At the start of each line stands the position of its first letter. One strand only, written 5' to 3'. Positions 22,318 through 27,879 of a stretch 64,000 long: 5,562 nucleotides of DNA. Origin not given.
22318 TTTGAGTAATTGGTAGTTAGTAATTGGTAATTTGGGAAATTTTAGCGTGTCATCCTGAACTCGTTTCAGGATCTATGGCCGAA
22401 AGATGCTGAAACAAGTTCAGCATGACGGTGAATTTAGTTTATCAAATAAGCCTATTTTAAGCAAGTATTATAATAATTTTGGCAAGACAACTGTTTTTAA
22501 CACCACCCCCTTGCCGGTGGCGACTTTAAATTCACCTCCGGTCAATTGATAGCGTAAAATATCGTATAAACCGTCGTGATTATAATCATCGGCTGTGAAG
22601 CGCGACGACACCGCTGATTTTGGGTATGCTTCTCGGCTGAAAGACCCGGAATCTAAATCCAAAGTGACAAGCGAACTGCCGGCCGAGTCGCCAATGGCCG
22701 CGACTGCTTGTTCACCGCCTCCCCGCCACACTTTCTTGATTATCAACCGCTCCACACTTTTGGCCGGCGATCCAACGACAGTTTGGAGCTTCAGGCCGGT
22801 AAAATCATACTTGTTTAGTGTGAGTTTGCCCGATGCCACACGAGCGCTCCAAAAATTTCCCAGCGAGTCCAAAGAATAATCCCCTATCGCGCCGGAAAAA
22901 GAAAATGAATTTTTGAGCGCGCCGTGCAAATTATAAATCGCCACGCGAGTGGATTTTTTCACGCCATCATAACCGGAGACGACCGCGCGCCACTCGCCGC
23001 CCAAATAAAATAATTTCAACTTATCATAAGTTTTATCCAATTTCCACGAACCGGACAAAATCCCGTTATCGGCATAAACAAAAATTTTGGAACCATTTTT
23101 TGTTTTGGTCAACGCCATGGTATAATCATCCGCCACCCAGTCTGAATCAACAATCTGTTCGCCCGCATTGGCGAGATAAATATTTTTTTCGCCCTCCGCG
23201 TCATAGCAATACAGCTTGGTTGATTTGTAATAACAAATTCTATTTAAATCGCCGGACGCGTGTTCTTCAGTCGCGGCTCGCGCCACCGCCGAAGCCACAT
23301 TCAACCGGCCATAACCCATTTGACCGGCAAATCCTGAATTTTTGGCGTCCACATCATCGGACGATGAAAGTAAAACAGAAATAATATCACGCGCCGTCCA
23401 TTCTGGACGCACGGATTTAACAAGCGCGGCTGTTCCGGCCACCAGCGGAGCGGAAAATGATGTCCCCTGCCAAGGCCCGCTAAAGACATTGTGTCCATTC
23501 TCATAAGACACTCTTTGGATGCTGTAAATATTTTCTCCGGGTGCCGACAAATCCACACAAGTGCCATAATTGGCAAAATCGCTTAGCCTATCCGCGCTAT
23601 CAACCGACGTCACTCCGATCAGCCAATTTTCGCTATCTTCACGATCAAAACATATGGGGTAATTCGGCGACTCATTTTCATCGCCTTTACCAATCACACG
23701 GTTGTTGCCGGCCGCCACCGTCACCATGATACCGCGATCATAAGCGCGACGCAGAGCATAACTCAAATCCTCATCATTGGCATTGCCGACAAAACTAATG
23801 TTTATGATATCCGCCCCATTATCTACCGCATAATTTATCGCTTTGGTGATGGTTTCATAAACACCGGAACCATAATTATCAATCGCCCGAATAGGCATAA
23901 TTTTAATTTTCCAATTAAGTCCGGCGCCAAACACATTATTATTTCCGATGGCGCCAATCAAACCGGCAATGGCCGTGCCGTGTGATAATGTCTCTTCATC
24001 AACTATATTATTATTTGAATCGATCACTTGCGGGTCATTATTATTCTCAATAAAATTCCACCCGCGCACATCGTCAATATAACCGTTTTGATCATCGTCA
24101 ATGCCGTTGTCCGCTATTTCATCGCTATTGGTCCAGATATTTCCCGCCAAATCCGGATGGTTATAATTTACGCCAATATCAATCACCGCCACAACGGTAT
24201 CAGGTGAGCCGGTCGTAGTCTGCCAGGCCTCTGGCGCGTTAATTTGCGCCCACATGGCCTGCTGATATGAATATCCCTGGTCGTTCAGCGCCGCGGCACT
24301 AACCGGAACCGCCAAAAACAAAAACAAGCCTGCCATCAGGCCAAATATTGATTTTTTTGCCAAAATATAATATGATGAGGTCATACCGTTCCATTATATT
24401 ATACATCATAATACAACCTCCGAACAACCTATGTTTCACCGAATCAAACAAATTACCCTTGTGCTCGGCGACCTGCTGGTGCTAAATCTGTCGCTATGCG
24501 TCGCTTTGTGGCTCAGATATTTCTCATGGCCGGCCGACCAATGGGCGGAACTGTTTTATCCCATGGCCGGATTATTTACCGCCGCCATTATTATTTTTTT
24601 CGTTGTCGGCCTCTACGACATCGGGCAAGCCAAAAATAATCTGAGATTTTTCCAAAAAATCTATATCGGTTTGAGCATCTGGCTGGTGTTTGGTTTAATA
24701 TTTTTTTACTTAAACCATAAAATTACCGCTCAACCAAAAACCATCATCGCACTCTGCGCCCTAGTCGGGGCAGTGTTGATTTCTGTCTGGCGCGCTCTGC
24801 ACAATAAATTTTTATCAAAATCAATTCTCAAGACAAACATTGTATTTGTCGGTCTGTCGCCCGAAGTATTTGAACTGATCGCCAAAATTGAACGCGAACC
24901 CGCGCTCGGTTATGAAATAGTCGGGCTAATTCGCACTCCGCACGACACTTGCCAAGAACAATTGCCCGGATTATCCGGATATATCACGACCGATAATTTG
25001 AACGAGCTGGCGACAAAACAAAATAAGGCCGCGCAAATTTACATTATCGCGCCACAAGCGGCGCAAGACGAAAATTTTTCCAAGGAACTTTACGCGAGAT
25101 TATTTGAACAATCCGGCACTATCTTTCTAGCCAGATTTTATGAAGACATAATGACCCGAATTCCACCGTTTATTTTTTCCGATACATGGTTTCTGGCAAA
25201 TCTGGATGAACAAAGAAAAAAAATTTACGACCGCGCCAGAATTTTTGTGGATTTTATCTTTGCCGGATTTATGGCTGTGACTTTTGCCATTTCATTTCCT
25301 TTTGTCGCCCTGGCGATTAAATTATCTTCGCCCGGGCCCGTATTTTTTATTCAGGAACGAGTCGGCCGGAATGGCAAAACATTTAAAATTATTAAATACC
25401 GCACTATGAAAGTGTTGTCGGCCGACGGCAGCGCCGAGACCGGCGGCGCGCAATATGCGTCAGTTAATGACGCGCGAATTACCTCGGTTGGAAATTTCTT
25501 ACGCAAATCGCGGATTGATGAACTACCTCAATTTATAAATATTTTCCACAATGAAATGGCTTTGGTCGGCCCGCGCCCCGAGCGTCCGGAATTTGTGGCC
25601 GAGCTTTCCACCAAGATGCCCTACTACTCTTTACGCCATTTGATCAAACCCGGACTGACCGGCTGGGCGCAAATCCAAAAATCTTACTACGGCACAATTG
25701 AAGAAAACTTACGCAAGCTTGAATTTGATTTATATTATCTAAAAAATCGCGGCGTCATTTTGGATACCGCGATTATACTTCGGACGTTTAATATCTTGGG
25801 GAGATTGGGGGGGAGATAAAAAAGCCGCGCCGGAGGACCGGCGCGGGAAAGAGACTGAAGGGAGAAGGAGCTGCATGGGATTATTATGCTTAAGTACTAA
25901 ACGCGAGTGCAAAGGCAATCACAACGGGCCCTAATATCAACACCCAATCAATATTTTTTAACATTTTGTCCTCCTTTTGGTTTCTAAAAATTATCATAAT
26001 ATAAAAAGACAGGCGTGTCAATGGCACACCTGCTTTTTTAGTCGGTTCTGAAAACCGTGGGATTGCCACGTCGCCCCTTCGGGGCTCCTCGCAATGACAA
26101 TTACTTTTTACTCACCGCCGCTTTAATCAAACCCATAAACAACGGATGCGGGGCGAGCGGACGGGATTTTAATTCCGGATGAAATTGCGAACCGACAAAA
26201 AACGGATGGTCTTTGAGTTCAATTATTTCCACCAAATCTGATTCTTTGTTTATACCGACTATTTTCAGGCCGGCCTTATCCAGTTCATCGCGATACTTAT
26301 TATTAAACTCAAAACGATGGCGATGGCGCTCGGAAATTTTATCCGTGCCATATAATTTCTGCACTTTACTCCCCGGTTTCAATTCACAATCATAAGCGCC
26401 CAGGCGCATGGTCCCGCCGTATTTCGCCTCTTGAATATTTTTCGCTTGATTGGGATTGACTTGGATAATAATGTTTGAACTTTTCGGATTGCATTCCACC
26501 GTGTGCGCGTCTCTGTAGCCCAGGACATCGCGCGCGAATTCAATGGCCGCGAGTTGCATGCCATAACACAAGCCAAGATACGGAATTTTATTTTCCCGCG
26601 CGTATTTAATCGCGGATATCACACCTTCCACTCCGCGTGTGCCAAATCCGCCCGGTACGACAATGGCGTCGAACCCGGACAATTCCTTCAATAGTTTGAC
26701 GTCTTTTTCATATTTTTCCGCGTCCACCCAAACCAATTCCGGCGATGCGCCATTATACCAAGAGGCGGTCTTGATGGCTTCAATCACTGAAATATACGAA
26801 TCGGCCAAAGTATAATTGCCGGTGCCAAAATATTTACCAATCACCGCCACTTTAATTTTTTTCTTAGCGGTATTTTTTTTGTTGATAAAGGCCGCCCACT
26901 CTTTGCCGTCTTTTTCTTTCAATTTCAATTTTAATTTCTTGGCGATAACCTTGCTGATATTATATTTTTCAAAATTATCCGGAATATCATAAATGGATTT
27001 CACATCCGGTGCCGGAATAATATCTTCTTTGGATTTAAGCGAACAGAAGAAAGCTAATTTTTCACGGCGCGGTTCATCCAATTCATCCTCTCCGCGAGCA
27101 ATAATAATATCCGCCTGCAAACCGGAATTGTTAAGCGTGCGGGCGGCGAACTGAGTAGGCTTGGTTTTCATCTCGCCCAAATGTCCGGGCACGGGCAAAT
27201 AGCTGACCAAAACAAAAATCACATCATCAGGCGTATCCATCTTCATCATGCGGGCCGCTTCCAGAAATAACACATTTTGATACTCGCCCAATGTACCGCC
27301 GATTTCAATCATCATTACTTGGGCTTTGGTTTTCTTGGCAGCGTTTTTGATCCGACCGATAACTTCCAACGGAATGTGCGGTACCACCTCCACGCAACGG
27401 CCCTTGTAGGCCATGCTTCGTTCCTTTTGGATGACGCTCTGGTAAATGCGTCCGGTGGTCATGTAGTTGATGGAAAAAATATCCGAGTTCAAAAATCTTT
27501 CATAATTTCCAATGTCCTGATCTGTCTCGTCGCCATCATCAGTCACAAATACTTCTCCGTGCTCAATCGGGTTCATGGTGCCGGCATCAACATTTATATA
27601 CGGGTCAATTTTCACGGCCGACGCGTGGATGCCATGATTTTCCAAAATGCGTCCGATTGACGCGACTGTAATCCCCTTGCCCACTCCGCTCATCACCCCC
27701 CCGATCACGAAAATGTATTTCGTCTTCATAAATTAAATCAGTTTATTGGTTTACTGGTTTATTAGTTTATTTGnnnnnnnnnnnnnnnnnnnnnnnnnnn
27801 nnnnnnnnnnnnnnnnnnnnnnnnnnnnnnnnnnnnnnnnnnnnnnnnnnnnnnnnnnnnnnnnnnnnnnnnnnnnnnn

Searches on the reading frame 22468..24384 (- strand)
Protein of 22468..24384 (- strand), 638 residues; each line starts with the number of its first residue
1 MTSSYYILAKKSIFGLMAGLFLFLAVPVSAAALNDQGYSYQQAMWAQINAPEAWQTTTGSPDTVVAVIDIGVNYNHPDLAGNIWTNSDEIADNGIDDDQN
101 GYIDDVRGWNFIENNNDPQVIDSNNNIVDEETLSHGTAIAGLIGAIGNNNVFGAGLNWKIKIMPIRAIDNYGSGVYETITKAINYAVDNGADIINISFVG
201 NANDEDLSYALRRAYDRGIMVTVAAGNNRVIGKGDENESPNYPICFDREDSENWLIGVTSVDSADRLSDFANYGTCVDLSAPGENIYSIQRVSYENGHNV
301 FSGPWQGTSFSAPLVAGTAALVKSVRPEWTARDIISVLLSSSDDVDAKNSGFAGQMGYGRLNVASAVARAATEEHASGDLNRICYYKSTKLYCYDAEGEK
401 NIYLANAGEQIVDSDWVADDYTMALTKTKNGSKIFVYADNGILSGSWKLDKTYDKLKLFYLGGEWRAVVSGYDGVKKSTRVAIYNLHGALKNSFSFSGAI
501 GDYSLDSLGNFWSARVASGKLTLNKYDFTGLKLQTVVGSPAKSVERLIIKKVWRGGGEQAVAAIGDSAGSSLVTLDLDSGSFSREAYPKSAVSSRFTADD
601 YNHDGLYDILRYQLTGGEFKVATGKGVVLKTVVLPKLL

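Call 11: search_protein_families(library=pfam, proteins=[window:22468-24384:-], max_evalue=0.001)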
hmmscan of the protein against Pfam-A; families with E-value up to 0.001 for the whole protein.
window:22468-24384:- (638 aa): 1 family
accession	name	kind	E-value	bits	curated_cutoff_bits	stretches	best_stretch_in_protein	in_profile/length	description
PF00082.27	Peptidase_S8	-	8.2e-47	160.3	21.8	1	62-359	3-288/288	Subtilase family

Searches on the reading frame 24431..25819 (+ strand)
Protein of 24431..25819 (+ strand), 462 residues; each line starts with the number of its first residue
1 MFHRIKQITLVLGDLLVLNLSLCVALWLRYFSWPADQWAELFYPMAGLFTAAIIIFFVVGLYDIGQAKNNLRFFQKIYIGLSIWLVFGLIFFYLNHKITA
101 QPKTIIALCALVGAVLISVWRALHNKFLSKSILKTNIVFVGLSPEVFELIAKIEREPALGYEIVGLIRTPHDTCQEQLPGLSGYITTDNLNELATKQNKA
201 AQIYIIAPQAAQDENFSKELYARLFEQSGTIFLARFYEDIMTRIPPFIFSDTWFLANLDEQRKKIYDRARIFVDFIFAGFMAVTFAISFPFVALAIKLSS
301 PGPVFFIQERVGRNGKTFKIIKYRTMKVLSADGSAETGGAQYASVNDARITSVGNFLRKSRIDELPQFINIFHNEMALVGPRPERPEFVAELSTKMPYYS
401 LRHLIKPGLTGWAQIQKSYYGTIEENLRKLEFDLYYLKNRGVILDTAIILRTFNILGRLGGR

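Call 11: search_protein_families(library=pfam, proteins=[window:24431-25819:+], max_evalue=0.001)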
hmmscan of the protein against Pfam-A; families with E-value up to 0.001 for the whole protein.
window:24431-25819:+ (462 aa): 2 families
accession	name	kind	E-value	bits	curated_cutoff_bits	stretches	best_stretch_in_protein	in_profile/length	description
PF02397.22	Bac_transf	-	3.5e-57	193.3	27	1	272-454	3-175/179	Bacterial sugar transferase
PF13727.12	CoA_binding_3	-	2.1e-05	25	25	1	59-211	3-153/175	CoA-binding domain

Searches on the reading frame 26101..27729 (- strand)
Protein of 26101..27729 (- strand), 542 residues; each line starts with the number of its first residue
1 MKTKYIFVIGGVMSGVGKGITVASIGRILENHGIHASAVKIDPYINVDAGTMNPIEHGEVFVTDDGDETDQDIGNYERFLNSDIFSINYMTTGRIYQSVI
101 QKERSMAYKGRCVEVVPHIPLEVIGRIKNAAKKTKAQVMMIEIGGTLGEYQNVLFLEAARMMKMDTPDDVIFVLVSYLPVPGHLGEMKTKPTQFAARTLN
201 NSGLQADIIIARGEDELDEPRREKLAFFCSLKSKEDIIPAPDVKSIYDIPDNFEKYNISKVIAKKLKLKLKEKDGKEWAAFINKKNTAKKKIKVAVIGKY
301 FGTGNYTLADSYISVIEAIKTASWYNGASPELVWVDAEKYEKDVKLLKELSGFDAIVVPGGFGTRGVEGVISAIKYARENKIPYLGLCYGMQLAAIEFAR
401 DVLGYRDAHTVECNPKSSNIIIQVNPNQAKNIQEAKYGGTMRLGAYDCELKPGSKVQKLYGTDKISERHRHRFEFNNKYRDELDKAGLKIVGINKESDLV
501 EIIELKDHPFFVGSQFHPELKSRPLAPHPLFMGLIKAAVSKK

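Call 11: search_protein_families(library=pfam, proteins=[window:26101-27729:-], max_evalue=0.001)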
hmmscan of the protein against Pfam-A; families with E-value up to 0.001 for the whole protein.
window:26101-27729:- (542 aa): 4 families
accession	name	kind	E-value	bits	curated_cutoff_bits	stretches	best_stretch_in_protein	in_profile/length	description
PF06418.20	CTP_synth_N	-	1.2e-97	326.8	26.1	1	4-268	1-265/265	CTP synthase N-terminus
PF00117.34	GATase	-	4.5e-40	137.8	22.8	1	308-536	2-189/190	Glutamine amidotransferase class-I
PF07722.19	Peptidase_C26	-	3.1e-07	30.8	20.5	1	374-519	98-219/219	Peptidase C26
PF01656.29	CbiA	-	0.0008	19.8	25.4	0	9-242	3-54/125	CobQ/CobB/MinD/ParA nucleotide binding domain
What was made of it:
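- Checked: The flanking genes are as stated: ribosomal protein L9 (rplI) at 28473..28946 (-) and CTP synthase (pyrG) at 26101..27729 (-) (call 11).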

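Call 48: find_related_loci(query=window:26101-27729:-, collection=metagenome_contigs, flank=4000)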
Query window:26101-27729:- (542 aa) in metagenome_contigs; peptide patterns used: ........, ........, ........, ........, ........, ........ (x = any residue, [..] = any of these).
600 stretches matched a pattern (row limit reached: there are more); 481 encode a relative of the query (tblastn E <= 1e-3); the best 80 are kept; 80 distinct loci.
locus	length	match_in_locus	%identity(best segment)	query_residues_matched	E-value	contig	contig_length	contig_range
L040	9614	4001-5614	92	2-539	0e+0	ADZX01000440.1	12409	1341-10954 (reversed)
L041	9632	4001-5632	69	1-542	0e+0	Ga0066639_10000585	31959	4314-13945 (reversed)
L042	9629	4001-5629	70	1-542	0e+0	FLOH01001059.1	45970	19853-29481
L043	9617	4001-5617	66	2-541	0e+0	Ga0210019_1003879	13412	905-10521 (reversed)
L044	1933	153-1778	60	1-542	0e+0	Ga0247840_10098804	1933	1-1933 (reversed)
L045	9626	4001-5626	60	1-542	0e+0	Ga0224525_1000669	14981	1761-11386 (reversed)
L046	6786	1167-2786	58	1-542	0e+0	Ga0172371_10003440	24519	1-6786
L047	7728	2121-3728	57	1-539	0e+0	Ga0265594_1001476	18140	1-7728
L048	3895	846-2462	56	4-538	0e+0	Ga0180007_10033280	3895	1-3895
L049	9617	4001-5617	59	1-539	0e+0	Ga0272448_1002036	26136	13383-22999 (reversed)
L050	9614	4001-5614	55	1-541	0e+0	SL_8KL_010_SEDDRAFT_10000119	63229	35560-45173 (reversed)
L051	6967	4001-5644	50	4-539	0e+0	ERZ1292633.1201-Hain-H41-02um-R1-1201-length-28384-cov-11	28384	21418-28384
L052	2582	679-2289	50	1-537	0e+0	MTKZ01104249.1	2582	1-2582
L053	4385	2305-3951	50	2-542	0e+0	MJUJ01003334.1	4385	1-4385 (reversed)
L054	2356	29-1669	49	1-538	0e+0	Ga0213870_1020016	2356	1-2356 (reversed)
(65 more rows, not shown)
